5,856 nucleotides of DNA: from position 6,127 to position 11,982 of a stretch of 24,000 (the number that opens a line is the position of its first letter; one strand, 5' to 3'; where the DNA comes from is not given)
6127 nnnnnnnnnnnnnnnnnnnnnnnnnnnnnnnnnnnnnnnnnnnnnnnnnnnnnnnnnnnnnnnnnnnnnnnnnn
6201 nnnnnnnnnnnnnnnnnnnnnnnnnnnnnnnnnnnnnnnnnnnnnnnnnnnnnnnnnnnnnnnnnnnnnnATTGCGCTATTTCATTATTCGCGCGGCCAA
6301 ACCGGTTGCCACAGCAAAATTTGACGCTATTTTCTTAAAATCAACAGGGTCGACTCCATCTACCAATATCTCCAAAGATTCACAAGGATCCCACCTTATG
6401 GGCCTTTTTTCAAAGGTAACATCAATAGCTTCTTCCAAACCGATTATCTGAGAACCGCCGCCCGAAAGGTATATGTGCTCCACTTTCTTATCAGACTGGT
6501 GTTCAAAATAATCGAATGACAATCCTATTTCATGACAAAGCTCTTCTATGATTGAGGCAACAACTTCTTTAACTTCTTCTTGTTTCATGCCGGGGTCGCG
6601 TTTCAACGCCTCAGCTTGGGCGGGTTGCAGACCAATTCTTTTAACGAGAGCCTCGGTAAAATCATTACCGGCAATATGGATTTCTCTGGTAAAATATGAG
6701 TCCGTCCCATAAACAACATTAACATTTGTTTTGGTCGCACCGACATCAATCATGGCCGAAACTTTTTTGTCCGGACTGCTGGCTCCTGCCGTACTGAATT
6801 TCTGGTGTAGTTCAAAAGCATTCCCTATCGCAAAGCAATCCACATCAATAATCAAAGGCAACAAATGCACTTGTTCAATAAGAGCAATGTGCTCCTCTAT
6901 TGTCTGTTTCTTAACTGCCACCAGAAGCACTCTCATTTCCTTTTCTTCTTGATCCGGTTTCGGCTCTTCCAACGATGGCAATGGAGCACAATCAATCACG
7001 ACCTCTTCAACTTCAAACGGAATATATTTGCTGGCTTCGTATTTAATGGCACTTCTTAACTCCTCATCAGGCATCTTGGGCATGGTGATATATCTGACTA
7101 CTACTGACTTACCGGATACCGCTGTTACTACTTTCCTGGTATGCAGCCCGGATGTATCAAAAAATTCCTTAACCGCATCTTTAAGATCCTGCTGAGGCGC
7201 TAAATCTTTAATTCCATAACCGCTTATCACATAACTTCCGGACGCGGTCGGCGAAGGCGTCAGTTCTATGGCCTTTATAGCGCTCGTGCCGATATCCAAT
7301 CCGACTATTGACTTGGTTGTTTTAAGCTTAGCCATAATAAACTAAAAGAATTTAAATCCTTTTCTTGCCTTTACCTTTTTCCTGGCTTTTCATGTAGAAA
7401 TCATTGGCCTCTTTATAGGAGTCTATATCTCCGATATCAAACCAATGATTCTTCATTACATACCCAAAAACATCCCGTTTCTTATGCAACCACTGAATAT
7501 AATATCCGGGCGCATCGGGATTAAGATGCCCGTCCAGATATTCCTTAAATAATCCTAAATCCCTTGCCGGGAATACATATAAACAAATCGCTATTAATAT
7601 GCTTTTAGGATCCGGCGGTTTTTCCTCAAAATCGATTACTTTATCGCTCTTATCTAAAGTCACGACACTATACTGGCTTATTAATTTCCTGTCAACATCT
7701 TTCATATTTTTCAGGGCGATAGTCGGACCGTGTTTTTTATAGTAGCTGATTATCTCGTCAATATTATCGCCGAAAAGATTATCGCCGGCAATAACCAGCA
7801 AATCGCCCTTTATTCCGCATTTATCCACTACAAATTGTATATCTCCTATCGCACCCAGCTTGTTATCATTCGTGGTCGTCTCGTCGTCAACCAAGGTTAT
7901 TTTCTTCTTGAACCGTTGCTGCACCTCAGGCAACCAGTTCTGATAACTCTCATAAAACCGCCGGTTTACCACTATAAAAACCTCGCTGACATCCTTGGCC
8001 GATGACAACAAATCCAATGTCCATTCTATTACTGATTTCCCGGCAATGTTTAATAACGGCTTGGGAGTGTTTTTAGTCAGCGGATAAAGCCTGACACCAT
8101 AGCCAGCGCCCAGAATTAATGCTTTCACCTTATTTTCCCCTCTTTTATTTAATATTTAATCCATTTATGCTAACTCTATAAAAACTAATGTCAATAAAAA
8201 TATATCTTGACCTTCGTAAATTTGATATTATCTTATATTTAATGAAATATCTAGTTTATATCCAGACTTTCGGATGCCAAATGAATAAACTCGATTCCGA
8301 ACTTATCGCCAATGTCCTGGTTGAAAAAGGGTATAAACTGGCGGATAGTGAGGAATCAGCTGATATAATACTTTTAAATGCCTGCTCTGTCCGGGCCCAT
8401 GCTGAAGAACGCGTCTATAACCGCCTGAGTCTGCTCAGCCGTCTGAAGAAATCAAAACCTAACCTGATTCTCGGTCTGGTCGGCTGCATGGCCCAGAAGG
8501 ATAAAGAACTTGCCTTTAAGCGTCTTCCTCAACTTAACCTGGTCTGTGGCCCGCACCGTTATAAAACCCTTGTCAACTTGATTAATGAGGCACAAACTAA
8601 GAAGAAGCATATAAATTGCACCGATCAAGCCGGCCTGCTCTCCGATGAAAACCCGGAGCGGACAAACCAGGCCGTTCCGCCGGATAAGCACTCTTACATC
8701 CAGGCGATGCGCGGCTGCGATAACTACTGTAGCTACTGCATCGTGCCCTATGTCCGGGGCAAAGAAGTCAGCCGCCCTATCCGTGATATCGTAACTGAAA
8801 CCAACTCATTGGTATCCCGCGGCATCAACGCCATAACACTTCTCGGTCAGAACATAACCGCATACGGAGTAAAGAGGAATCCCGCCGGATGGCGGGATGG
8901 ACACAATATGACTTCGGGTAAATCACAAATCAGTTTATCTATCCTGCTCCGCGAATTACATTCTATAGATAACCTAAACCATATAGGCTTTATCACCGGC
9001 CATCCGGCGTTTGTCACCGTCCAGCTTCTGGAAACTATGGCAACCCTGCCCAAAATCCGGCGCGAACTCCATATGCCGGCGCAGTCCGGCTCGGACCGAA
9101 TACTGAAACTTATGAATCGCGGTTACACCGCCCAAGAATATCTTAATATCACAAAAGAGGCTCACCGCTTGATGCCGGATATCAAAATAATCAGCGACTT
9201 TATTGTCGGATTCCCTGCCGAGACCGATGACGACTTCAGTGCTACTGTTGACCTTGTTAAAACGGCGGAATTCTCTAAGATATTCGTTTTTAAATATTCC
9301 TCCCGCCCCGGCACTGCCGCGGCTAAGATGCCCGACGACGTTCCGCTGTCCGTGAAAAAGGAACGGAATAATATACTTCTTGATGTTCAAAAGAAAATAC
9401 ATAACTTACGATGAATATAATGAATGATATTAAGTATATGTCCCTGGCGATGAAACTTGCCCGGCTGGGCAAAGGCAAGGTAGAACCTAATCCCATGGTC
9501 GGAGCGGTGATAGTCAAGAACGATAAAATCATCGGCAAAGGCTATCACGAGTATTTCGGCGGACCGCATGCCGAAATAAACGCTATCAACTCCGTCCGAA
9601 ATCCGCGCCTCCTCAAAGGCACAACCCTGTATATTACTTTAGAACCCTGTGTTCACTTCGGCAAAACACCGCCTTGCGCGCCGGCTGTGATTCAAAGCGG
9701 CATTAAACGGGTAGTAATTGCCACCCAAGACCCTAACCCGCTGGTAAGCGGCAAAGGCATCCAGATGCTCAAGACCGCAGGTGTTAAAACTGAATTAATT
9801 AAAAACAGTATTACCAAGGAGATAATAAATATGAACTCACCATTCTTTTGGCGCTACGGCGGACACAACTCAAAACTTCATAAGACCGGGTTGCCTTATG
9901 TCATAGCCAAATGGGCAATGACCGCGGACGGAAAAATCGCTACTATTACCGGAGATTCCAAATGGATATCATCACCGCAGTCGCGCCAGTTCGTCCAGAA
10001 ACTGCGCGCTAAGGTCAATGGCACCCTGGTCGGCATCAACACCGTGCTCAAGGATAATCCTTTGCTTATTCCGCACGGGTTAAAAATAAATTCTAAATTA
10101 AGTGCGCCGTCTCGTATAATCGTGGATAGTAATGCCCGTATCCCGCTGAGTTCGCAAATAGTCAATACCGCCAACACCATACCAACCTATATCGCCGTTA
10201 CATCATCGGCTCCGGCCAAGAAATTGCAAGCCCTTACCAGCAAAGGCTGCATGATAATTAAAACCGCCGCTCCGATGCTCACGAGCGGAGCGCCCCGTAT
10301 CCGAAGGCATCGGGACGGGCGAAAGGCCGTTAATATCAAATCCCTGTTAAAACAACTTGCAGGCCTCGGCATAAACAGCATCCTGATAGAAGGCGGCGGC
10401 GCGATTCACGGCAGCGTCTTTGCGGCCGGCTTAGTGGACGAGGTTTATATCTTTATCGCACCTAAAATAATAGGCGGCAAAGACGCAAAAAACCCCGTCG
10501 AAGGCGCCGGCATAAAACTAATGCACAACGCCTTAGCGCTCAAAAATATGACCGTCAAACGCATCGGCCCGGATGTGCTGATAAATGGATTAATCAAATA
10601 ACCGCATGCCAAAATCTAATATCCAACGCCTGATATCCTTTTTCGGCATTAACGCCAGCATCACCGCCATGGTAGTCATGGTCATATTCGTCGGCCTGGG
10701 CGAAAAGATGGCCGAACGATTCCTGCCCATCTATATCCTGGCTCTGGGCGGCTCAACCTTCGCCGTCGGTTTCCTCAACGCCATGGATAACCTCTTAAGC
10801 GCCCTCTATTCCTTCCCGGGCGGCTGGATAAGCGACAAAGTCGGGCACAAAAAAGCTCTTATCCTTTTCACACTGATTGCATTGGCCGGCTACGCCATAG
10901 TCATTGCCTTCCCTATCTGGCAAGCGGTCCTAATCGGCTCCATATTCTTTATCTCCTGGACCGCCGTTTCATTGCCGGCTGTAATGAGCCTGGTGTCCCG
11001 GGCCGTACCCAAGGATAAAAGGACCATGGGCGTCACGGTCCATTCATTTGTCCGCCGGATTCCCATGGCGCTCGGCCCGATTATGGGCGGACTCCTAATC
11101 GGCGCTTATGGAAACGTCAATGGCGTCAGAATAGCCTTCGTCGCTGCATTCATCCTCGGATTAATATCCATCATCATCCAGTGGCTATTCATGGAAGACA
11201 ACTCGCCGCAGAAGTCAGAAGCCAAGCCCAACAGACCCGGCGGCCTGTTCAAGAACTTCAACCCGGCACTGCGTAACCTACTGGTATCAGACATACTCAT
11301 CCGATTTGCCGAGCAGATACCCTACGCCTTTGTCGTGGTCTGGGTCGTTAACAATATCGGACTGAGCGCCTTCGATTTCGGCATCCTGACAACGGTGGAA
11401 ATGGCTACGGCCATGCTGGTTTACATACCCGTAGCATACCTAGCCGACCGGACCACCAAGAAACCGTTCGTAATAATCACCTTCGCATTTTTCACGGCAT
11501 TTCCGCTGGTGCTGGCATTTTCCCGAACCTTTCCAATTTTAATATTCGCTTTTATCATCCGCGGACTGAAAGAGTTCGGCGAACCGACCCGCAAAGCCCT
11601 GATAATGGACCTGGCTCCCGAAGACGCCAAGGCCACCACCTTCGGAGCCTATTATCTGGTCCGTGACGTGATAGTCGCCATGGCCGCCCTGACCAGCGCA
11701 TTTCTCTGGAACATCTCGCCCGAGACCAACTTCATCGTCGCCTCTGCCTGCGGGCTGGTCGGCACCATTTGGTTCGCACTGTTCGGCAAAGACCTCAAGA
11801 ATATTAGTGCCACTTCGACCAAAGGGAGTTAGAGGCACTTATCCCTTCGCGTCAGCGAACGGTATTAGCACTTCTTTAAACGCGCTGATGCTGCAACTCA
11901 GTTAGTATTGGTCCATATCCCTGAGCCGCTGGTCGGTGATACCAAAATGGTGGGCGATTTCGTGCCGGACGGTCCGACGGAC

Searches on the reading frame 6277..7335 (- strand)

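Call 36: search_protein_families(library=pfam, proteins=[window:6277-7335:-], max_evalue=0.001)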
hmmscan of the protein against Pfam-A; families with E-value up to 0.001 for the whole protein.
window:6277-7335:- (352 aa): 4 families
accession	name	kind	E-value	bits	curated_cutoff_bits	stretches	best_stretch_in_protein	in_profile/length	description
PF11104.14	PilM_2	-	3.7e-54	184.4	27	1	12-349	1-338/340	Type IV pilus assembly protein PilM;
PF14450.12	FtsA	-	5.3e-09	36.9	31.8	1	194-308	1-103/127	Cell division protein FtsA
PF06723.19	MreB_Mbl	-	3.7e-05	23.2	27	0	192-234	146-188/327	MreB/Mbl protein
PF01869.26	BcrAD_BadFG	-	0.00011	22.3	31.5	0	11-74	1-67/271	BadF/BadG/BcrA/BcrD ATPase family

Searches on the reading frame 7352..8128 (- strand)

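Call 36: search_protein_families(library=pfam, proteins=[window:7352-8128:-], max_evalue=0.001)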
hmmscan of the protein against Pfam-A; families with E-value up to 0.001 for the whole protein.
window:7352-8128:- (258 aa): 3 families
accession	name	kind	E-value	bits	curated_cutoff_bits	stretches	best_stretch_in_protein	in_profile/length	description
PF00483.29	NTP_transferase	-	5.2e-31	108.5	21.2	1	2-247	1-244/245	Nucleotidyl transferase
PF12804.13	NTP_transf_3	-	1.6e-08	35.3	27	1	3-138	1-119/160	MobA-like NTP transferase domain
PF01128.25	IspD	-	1.1e-06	29.1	27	1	2-87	2-78/221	2-C-methyl-D-erythritol 4-phosphate cytidylyltransferase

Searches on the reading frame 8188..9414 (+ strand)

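Call 36: search_protein_families(library=pfam, proteins=[window:8188-9414:+], max_evalue=0.001)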
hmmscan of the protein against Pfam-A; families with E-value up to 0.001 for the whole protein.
window:8188-9414:+ (408 aa): 2 families
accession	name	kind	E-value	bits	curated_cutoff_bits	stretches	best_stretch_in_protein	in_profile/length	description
PF00919.26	UPF0004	-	5.7e-28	97.2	27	1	23-121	2-98/98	Uncharacterized protein family UPF0004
PF04055.27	Radical_SAM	-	5.3e-23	82.5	29.5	1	173-357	3-166/166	Radical SAM superfamily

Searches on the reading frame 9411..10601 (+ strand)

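Call 36: search_protein_families(library=pfam, proteins=[window:9411-10601:+], max_evalue=0.001)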
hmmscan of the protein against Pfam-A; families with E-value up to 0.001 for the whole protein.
window:9411-10601:+ (396 aa): 4 families
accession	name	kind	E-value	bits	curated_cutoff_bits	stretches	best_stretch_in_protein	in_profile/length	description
PF01872.23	RibD_C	-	1.7e-50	172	24.1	1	162-390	1-196/197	RibD C-terminal domain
PF00383.29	dCMP_cyt_deam_1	-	1.3e-20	73.6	25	1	5-104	3-101/102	Cytidine and deoxycytidylate deaminase zinc-binding region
PF14437.12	MafB19-deam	-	3.5e-14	53.3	27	1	4-126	1-122/142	MafB19-like deaminase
PF18785.7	Inv-AAD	-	4e-06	27.2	26.5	1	32-140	2-126/129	Invertebrate-AID/APOBEC-deaminase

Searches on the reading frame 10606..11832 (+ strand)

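Call 36: search_protein_families(library=pfam, proteins=[window:10606-11832:+], max_evalue=0.001)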
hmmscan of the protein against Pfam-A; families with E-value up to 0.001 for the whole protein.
window:10606-11832:+ (408 aa): 4 families
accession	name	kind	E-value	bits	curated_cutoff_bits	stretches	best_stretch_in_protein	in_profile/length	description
PF07690.21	MFS_1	-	5.4e-34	118.1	33.4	2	24-211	3-187/347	Major Facilitator Superfamily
PF05977.19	MFS_3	-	7.7e-08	31.7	27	1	49-320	42-318/524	Transmembrane secretion effector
PF12832.13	MFS_1_like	-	4.4e-06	26.4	25.2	1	18-169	213-366/373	MFS_1 like family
PF13347.12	MFS_2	-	5.3e-05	22.4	27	0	33-169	240-385/427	MFS/sugar transport protein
